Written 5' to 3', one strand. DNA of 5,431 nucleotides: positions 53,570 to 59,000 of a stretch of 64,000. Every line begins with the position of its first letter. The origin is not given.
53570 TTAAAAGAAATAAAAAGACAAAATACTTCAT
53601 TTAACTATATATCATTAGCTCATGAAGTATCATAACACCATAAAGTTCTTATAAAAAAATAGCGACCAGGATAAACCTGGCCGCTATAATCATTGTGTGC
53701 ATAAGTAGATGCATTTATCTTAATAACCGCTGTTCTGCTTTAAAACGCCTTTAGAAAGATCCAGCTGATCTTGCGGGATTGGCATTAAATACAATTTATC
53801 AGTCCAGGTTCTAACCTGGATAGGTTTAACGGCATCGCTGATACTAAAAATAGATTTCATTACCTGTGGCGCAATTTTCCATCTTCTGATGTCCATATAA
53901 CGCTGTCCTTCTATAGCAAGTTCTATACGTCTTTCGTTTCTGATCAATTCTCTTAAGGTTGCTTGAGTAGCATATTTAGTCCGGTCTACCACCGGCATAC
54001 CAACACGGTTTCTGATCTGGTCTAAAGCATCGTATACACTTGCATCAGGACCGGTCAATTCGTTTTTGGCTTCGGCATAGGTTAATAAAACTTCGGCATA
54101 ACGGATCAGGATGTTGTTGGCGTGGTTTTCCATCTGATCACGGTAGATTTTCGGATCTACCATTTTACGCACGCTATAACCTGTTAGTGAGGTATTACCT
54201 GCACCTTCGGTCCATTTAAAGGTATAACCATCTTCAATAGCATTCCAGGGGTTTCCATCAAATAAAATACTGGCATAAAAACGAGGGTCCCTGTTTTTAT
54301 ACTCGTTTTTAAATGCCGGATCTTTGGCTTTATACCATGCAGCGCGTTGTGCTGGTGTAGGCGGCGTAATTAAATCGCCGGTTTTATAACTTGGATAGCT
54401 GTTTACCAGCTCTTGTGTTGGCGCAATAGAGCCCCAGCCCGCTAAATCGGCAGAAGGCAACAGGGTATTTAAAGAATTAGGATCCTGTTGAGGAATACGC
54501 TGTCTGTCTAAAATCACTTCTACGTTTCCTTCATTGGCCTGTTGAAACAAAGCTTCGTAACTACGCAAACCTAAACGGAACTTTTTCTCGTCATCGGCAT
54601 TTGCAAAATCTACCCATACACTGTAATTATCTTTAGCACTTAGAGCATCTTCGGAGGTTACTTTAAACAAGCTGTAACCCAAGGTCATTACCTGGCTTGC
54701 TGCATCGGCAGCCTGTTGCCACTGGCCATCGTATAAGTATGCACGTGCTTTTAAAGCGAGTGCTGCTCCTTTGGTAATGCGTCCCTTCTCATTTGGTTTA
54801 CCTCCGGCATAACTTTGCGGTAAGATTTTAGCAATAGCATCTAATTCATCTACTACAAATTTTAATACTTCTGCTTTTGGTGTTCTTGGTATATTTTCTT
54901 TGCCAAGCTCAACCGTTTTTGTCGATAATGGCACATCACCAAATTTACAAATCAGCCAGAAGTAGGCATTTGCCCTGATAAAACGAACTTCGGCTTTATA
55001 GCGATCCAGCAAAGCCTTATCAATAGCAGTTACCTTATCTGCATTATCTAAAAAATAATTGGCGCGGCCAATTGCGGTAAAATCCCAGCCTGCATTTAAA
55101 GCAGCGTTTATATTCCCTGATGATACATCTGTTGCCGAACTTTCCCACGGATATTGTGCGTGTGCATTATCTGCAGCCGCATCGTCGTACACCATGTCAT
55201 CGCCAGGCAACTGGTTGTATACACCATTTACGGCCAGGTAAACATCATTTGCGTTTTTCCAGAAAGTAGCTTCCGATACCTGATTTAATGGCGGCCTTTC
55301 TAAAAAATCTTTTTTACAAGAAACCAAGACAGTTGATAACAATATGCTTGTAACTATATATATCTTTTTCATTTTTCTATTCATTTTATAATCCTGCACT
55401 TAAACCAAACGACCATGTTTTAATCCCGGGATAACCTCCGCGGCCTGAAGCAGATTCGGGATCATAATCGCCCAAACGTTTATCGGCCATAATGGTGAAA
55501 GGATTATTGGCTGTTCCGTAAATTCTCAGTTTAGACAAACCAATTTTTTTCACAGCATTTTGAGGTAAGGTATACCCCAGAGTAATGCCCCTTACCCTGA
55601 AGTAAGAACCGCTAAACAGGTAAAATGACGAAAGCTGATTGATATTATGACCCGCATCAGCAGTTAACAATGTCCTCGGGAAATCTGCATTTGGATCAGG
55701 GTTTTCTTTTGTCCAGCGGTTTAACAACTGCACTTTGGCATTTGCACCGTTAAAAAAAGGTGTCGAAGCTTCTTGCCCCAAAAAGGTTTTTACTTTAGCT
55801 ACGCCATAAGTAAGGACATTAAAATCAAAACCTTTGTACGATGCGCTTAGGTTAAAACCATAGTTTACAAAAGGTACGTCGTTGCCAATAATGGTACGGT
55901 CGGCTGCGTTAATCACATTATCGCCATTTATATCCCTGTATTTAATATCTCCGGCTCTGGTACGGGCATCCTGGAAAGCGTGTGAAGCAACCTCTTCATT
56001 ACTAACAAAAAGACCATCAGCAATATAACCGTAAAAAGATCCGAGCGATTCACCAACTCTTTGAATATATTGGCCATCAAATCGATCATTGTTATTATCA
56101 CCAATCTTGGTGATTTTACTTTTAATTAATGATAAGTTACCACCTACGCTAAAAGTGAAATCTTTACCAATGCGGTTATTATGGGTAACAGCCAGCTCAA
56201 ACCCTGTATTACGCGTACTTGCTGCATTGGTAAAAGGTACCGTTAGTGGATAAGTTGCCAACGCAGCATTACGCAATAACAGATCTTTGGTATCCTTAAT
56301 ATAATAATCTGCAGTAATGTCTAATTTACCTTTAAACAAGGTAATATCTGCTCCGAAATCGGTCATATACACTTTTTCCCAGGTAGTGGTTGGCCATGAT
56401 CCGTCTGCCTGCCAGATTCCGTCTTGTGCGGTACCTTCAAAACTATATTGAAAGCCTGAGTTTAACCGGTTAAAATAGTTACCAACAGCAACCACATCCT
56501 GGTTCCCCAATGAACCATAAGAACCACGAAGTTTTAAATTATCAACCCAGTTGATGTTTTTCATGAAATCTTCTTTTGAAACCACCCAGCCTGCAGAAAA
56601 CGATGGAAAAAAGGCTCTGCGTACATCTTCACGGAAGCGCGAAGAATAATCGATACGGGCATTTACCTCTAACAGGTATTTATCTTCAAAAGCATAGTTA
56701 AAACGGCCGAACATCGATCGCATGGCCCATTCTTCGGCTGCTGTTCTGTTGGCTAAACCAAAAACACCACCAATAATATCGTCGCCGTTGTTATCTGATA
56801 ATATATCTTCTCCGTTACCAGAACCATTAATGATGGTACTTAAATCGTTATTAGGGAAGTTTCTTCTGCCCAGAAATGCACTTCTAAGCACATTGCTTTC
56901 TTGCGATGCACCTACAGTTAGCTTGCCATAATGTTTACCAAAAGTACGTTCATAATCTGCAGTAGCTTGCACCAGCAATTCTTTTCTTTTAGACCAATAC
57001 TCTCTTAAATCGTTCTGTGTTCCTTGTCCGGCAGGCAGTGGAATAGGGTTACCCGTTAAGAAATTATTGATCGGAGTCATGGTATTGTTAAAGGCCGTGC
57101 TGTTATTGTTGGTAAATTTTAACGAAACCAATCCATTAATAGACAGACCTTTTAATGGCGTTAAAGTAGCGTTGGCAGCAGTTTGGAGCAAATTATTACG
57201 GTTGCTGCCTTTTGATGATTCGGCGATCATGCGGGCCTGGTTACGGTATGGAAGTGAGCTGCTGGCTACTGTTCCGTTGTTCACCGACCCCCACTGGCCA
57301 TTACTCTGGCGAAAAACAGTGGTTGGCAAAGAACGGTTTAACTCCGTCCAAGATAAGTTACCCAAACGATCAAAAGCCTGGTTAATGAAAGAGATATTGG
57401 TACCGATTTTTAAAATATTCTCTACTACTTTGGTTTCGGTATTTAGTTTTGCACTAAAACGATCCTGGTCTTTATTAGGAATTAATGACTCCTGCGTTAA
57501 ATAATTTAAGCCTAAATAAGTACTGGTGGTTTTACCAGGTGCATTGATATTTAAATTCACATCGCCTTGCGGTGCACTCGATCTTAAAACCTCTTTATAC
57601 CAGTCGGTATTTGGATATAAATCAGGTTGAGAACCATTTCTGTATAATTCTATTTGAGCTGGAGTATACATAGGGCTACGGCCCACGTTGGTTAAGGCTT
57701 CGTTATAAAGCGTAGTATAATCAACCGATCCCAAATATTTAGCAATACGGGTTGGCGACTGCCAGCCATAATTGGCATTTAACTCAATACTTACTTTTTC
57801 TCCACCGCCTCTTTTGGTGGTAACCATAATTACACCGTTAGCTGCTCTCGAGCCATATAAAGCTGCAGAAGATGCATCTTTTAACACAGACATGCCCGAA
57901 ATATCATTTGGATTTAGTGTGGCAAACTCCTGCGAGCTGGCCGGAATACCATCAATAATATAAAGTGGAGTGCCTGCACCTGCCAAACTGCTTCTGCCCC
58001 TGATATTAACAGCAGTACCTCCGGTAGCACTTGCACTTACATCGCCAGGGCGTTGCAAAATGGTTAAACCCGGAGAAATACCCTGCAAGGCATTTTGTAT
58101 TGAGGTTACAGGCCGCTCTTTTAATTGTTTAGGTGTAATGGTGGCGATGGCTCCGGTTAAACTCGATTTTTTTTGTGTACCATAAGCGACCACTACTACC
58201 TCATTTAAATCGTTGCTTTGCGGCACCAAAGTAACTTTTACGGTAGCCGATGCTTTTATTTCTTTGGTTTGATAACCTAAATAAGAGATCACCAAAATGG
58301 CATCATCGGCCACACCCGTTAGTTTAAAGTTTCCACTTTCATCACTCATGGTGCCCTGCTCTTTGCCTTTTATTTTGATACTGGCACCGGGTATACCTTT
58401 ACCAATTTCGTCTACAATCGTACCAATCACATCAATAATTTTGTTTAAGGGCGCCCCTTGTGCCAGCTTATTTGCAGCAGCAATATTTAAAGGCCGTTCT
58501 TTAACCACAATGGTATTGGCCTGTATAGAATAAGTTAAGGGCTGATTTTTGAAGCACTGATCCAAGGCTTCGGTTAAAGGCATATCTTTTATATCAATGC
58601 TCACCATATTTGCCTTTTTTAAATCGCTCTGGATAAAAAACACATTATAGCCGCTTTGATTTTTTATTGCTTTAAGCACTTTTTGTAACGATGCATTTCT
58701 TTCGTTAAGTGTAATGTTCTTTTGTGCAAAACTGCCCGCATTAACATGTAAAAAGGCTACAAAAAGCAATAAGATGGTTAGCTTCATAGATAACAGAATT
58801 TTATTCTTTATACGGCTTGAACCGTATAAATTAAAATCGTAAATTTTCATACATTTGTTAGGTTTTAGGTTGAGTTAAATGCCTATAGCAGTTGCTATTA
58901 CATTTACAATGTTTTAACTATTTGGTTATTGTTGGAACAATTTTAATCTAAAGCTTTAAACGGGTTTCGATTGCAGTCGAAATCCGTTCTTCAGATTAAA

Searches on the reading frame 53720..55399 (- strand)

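Call 48: search_protein_families(library=pfam, proteins=[window:53720-55399:-], max_evalue=0.00001)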
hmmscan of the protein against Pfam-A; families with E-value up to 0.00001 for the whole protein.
window:53720-55399:- (559 aa): 2 families
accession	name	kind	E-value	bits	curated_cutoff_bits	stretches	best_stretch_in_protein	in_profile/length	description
PF07980.17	SusD_RagB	-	6.8e-57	193.8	23.1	1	282-559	2-297/297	SusD family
PF14322.12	SusD-like_3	-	1.7e-14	55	27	1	31-222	1-191/191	Starch-binding associating with outer membrane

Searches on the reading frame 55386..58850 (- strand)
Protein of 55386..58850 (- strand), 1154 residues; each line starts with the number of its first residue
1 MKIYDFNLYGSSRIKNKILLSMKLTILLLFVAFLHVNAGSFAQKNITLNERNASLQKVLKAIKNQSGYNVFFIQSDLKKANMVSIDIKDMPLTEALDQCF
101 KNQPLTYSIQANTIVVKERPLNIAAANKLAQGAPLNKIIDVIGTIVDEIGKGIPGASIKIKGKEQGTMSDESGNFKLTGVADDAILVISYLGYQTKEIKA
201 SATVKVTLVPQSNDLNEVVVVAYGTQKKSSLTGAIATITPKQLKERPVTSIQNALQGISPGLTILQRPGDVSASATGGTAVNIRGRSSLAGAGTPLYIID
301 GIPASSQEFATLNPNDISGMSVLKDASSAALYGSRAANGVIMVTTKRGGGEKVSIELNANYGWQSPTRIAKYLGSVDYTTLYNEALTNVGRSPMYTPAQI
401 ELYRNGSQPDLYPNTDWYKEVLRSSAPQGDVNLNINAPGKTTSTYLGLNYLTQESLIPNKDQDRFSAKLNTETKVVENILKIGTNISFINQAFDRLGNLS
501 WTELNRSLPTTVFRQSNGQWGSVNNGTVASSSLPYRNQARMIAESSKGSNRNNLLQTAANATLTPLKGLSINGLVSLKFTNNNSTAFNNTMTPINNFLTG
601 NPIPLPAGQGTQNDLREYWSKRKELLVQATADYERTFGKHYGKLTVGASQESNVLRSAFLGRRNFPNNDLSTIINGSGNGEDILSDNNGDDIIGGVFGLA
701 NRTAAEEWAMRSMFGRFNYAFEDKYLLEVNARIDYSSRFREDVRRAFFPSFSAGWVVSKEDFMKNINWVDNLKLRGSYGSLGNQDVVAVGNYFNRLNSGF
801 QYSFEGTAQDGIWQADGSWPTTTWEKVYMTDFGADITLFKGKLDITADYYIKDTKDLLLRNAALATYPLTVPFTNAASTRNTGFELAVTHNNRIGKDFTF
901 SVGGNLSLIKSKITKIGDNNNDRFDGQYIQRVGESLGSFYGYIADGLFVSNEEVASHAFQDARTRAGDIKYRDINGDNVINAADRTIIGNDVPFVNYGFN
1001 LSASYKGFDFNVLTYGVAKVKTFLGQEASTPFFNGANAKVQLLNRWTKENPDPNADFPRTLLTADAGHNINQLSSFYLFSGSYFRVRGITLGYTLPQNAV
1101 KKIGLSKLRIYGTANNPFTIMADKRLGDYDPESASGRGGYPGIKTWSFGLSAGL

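Call 48: search_protein_families(library=pfam, proteins=[window:55386-58850:-], max_evalue=0.00001)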
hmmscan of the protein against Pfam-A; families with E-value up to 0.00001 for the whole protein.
window:55386-58850:- (1154 aa): 4 families
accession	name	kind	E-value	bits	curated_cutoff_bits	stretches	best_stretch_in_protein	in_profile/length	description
PF07715.20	Plug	-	9.9e-21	74.7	23.9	1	228-340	2-107/107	TonB-dependent Receptor Plug Domain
PF13715.12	CarbopepD_reg_2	-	1.5e-16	60.6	32.2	1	143-220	3-88/88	CarboxypepD_reg-like domain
PF07660.19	STN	-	2.6e-11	43.6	28.4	1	68-117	1-50/52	Secretin and TonB N terminus short domain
PF13620.12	CarboxypepD_reg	-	6.7e-10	39.6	32.3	1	141-199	2-65/82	Carboxypeptidase regulatory-like domain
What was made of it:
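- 55386..58850 (-): SusC/RagA TonB-dependent transporter with an N-terminal STN signalling domain. This is the downstream target module. Pfam STN, CarboxypepD_reg and Plug (call 48).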

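Call 78: search_protein_families(library=ncbifam, proteins=[window:55386-58850:-], max_evalue=1e-10)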
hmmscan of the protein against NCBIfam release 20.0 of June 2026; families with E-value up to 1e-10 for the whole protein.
window:55386-58850:- (1154 aa): 2 families
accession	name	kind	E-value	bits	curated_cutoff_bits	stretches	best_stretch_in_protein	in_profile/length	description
TIGR04056.1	OMP_RagA_SusC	subfamily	5.8e-262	872.3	368.25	1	140-1151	2-978/981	SusC/RagA family TonB-linked outer membrane protein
TIGR04057.1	SusC_RagA_signa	signature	9e-17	60.6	46.2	1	316-346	1-31/31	SusC/RagA subfamily TonB-dependent outer membrane receptor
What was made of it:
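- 55386..58850 (-): TIGR04056 (call 78).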
